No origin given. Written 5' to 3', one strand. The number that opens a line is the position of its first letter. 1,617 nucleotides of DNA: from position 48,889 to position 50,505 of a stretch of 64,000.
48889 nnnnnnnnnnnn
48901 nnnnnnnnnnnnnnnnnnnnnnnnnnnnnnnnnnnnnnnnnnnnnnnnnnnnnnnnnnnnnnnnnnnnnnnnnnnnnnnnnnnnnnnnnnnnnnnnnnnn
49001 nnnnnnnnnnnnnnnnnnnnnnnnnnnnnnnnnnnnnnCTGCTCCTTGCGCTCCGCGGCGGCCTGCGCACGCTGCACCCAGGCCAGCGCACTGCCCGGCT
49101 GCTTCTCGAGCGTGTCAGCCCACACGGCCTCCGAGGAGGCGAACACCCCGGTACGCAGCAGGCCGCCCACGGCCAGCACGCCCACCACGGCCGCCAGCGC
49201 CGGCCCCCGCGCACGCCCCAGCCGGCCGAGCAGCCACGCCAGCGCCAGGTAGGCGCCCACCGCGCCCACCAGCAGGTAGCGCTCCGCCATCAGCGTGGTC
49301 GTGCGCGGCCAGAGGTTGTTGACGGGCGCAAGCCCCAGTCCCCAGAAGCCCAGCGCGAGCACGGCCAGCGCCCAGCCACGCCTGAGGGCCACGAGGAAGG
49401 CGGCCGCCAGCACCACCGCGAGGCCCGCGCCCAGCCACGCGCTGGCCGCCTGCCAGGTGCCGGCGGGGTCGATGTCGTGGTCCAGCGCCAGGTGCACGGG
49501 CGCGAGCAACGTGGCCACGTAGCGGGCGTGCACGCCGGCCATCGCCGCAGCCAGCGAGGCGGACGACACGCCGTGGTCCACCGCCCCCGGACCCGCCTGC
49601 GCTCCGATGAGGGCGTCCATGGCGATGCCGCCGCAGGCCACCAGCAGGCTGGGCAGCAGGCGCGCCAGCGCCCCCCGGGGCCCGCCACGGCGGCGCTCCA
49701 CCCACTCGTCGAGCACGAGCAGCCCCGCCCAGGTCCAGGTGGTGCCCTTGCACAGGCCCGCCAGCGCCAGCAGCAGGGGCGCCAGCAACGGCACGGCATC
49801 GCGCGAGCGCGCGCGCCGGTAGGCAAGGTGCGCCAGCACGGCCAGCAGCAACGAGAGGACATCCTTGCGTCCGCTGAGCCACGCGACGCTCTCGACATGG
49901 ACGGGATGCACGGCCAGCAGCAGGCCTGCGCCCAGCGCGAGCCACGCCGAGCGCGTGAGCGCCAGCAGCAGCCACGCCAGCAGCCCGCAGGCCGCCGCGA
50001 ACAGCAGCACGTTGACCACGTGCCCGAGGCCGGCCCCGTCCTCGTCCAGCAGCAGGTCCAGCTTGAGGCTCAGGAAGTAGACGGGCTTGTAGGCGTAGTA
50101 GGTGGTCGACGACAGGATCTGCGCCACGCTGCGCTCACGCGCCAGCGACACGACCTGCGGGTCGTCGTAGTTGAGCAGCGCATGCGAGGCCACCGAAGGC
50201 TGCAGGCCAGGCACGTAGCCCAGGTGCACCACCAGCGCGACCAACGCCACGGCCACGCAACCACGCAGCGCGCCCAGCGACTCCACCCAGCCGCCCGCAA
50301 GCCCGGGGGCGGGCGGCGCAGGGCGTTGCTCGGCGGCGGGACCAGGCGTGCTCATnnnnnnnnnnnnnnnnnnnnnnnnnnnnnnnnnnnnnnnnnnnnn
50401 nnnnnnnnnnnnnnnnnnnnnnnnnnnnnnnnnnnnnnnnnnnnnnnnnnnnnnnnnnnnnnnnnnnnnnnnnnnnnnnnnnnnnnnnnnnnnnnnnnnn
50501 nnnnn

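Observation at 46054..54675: Putative polyprenyl-phosphate-sugar-dependent (protein O-mannosylation-like) glycosylation operon with an embedded amidotransferase and methyltransferase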

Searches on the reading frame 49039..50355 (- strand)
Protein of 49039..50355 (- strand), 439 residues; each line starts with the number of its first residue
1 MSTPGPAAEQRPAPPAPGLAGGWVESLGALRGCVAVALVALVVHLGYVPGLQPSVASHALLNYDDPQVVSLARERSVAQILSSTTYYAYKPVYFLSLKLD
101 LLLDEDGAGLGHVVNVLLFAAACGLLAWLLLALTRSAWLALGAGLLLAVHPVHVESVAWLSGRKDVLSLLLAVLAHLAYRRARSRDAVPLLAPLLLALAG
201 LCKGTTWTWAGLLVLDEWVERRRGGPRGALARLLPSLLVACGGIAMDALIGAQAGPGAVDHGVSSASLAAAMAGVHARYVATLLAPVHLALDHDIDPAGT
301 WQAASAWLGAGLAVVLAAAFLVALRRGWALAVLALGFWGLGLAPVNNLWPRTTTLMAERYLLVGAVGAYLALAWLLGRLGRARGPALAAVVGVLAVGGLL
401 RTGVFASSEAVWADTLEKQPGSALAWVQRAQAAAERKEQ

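Call 7: search_protein_families(library=pfam, proteins=[window:49039-50355:-], max_evalue=10)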
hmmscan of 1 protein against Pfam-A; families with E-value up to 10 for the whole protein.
seq(439 aa): 1 family
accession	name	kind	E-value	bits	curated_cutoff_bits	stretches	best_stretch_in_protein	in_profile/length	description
PF13431.12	TPR_17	-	0.5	11.2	24.4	0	415-436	5-26/34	Tetratricopeptide repeat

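Call 8: search_solved_structures(query=window:49039-50355:-, max_evalue=10, show_alignments=2)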
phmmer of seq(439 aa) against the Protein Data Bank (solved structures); distinct sequences matched with E-value up to 10: 3.
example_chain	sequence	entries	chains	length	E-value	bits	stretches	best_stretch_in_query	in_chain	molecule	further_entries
3ff8_C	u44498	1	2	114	0.56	12.4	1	199-249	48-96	Killer cell lectin-like receptor subfamily G member 1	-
3ff9_A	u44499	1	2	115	0.57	12.4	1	199-249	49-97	Killer cell lectin-like receptor subfamily G member 1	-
7r76_A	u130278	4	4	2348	0.79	11.9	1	179-214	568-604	DNA repair protein Rad8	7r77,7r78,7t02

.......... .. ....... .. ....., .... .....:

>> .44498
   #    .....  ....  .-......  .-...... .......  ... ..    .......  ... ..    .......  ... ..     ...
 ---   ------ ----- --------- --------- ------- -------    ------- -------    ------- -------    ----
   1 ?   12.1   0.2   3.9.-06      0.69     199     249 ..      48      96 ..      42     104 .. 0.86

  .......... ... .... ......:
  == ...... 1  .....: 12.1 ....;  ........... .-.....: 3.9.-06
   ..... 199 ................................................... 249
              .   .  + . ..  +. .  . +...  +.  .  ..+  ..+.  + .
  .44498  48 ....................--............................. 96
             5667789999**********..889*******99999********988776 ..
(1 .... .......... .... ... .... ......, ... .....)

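Call 9: find_homologous_proteins(query=window:49039-50355:-, max_evalue=0.001)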
Query seq(439 aa) (439 aa): 47 proteins with E <= 0.001 among 8000 candidates.
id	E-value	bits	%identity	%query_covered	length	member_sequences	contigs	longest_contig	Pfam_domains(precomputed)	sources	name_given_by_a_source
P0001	2.0e-149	517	67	92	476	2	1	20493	-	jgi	jgi:hypothetical protein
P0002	5.9e-115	403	74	62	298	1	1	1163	-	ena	-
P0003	4.3e-89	318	52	82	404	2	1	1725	PF13231.13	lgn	-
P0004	8.6e-22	96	38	64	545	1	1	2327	PF23914.2,PF13424.13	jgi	jgi:hypothetical protein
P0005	6.9e-15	73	36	64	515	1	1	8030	PF14559.13,PF13424.13,PF13432.13,PF07719.24,PF13374.13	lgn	-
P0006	1.6e-14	72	32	92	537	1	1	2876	PF14559.13,PF13424.13,PF07719.24,PF13374.13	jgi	jgi:tetratricopeptide (TPR) repeat protein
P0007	2.7e-14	71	35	40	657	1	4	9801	PF14559.13,PF13431.13,PF23914.2,PF13414.13,PF00515.35,PF12895.14,PF13176.13,PF13432.13,PF13428.13,PF13181.13,PF07719.24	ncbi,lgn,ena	-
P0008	1.2e-12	66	33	36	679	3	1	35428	PF03704.24,PF13431.13,PF23914.2,PF13414.13,PF13176.13,PF13428.13,PF13374.13,PF07721.21,PF14559.13,PF24575.2,PF13371.13,PF00515.35,PF13424.13,PF21033.5,PF13432.13,PF13181.13,PF07719.24,PF13174.13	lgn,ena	-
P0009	1.6e-11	62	30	69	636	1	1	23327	PF14559.13,PF13431.13,PF23914.2,PF13414.13,PF13371.13,PF00515.35,PF13424.13,PF13432.13,PF13428.13,PF13181.13,PF07719.24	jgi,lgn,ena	-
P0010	1.6e-11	62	29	72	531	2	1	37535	PF00515.35,PF13424.13,PF13432.13,PF13428.13,PF13181.13,PF07719.24,PF13231.13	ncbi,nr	ncbi:MAG TPA: glycosyltransferase family 39 protein [Anaeromyxobacter sp.]|nr:glycosyltransferase fa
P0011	1.7e-11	62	34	64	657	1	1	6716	PF13431.13,PF13414.13,PF13176.13,PF13428.13,PF13374.13,PF14559.13,PF00515.35,PF13424.13,PF13432.13,PF13181.13,PF07719.24,PF13231.13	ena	-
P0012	2.1e-11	62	34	64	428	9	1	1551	PF14559.13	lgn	-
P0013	1.2e-10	59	29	82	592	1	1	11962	PF13431.13,PF13414.13,PF13371.13,PF00515.35,PF13424.13,PF13176.13,PF13432.13,PF13428.13,PF13181.13,PF07719.24,PF13374.13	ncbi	-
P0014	1.9e-10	59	34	26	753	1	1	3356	PF03704.24,PF13431.13,PF23914.2,PF13414.13,PF13176.13,PF13428.13,PF14559.13,PF24575.2,PF00515.35,PF13424.13,PF13432.13,PF13181.13,PF07719.24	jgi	jgi:tetratricopeptide (TPR) repeat protein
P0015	2.5e-10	58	40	27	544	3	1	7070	PF00515.35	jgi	jgi:tetratricopeptide (TPR) repeat protein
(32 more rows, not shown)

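Call 10: find_encoding_contigs(protein=P0001, flank=10000, max_places=4)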
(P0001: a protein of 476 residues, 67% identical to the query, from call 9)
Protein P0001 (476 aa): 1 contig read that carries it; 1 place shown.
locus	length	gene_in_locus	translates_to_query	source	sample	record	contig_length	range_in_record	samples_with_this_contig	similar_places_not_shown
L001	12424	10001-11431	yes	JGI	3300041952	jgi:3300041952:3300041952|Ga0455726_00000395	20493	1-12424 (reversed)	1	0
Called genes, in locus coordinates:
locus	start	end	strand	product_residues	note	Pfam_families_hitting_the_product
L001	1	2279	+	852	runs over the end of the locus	-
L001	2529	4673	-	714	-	PF00515:TPR_1 (weak), PF07719:TPR_2 (weak), PF00263:Secretin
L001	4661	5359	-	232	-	PF13428:TPR_14 (faint), PF13414:TPR_11 (faint)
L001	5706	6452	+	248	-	PF03167:UDG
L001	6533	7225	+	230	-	PF00535:Glycos_transf_2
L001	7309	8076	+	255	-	PF13489:Methyltransf_23, PF08241:Methyltransf_11, PF08242:Methyltransf_12, PF13649:Methyltransf_25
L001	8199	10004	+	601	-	PF13522:GATase_6, PF13537:GATase_7, PF00733:Asn_synthase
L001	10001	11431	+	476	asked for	-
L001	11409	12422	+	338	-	?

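Call 14: search_protein_families(library=pfam, alignment_id=A1, max_evalue=0.01)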
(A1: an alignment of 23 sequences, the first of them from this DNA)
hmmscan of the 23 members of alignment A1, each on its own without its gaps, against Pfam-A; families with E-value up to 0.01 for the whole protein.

A. member 1, seq(439 aa): 0 families

B. families by the number of members that match (of 23 scanned): 29 families (the first 25 are shown)
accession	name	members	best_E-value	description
PF07719.23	TPR_2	18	1.1e-32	Tetratricopeptide repeat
PF13424.12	TPR_12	17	1.1e-18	Tetratricopeptide repeat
PF00515.34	TPR_1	16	4.5e-27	Tetratricopeptide repeat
PF13428.12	TPR_14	16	1e-17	Tetratricopeptide repeat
PF13431.12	TPR_17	15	4.8e-23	Tetratricopeptide repeat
PF14559.12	TPR_19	15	1.4e-20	Tetratricopeptide repeat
PF13432.12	TPR_16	14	1.3e-26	Tetratricopeptide repeat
PF13181.12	TPR_8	14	2.4e-22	Tetratricopeptide repeat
PF13374.12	TPR_10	14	1.3e-11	Tetratricopeptide repeat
PF13176.12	TPR_7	13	5.8e-15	Tetratricopeptide repeat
PF13414.12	TPR_11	12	2.6e-33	TPR repeat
PF13174.12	TPR_6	10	3.9e-10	Tetratricopeptide repeat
PF23914.1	TPR_CcmH_CycH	10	7.6e-08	Cytochrome c-type biogenesis protein H TPR domain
PF13371.12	TPR_9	9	5.1e-12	Tetratricopeptide repeat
PF13231.12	PMT_2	8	4.2e-08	Dolichyl-phosphate-mannose-protein mannosyltransferase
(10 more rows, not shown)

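Call 20: predict_structure(alignment_id=A1)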
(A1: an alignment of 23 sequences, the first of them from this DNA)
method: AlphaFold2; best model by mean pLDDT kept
length: 439 residues; sequences in the alignment: 23
mean_pLDDT: 90.4   pTM: 0.90
mean pLDDT of the five models: 90.4, 89.1, 88.1, 87.6, 85.9
residues with pLDDT >= 90: 336; 70-90: 62; 50-70: 36; < 50: 5
segments of 3 or more residues with pLDDT < 50: 18-20
pLDDT, mean of each block of 10 residues (from residue 1): 55 55 76 97 80 80 89 95 83 96 89 96 98 95 98 96 97 97 82 98 95 94 81 96 92 71 94 96 94 93 97 97 94 96 86 90 96 97 97 96 93 95 93 90
secondary structure, 60 per line:
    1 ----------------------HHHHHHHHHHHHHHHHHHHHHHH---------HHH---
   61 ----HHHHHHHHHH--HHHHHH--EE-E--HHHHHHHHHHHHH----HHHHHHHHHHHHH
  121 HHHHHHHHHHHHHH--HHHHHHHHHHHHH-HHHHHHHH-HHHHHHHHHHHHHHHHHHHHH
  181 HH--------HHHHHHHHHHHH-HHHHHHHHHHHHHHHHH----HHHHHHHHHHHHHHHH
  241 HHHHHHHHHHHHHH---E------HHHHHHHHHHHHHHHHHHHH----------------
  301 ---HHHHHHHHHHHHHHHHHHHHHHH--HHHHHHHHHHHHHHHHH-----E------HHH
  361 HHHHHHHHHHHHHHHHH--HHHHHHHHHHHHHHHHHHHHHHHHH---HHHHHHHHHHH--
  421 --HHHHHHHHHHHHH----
elements in order: H23-45 H65-74 H77-82 H91-103 H108-134 H137-149 H151-158 H160-182 H191-202 H204-220 H225-254 H265-284 H304-326 H329-345 H358-377 H380-404 H408-418 H423-435

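Call 22: fold_search(model_id=the predicted structure, library=pdb)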
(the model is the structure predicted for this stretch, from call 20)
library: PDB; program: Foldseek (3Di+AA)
matches with E <= 10: 400; with E <= 0.001: 3
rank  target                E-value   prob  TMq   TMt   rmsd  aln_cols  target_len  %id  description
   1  3wak                  2.6e-04  1.00  0.47  0.27  12.0       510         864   17  Crystal structure of the Archaeoglobus fulgidus oligosaccharyltransferase (O29867_ARCFU) in the apo form (released 2013-10-30)
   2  7e9s_A                6.7e-04  1.00  0.47  0.27  13.3       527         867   15  Archaeal oligosaccharyltransferase AglB from Archaeoglobus fulgidus in complex with an inhibitory peptide and a dolich (released 2021-09-08)
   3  8b6l_I                1.0e-03  1.00  0.44  0.31  15.2       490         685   12  Subtomogram average of the human Sec61-TRAP-OSTA-translocon (released 2022-12-07)
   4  9n9j_I                2.0e-03  1.00  0.43  0.30  16.1       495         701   11  Structure of a GRP94 folding intermediate engaged with a CCDC134- and FKBP11-bound secretory translocon (released 2025-11-19)
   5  6gxc_A                2.1e-03  1.00  0.46  0.31   9.7       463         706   12  Bacterial oligosaccharyltransferase PglB in complex with an inhibitory peptide and a reactive lipid-linked oligosaccha (released 2018-11-14)
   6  8age_A                2.4e-03  1.00  0.47  0.34  11.8       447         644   12  Structure of yeast oligosaccharylransferase complex with acceptor peptide bound (released 2022-12-07)
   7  6x0o                  3.4e-03  1.00  0.30  0.16  15.2       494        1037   15  Single-Particle Cryo-EM Structure of Arabinosyltransferase EmbB from Mycobacterium smegmatis (released 2020-06-10)
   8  5f15                  4.4e-03  1.00  0.47  0.40   8.7       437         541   15  Crystal Structure of ArnT from Cupriavidus metallidurans bound to Undecaprenyl phosphate (released 2016-02-17)
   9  3rce_A                6.0e-03  1.00  0.49  0.34  12.7       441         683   11  Bacterial oligosaccharyltransferase PglB (released 2011-06-15)
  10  3waj                  9.7e-03  1.00  0.43  0.27  13.9       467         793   14  Crystal structure of the Archaeoglobus fulgidus oligosaccharyltransferase (O29867_ARCFU) complex with Zn and sulfate (released 2013-10-30)
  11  6ezn_F                1.3e-02  1.00  0.40  0.29  14.5       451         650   12  Cryo-EM structure of the yeast oligosaccharyltransferase (OST) complex (released 2018-01-17)
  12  8if8_B                2.1e-02  1.00  0.42  0.33  10.1       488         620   16  Arabinosyltransferase AftA (released 2023-05-31)
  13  9ub7_B                5.4e-02  0.97  0.34  0.37  14.2       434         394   12  Structure of glycosylphosphatidylinositol transamidase,state 1 (released 2026-04-08)
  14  8if8_C                6.1e-02  0.99  0.39  0.31  13.3       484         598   15  Arabinosyltransferase AftA (released 2023-05-31)
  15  8imx_U                6.4e-02  0.92  0.30  0.31  16.4       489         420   11  Cryo-EM structure of GPI-T with a chimeric GPI-anchored protein (released 2023-08-16)
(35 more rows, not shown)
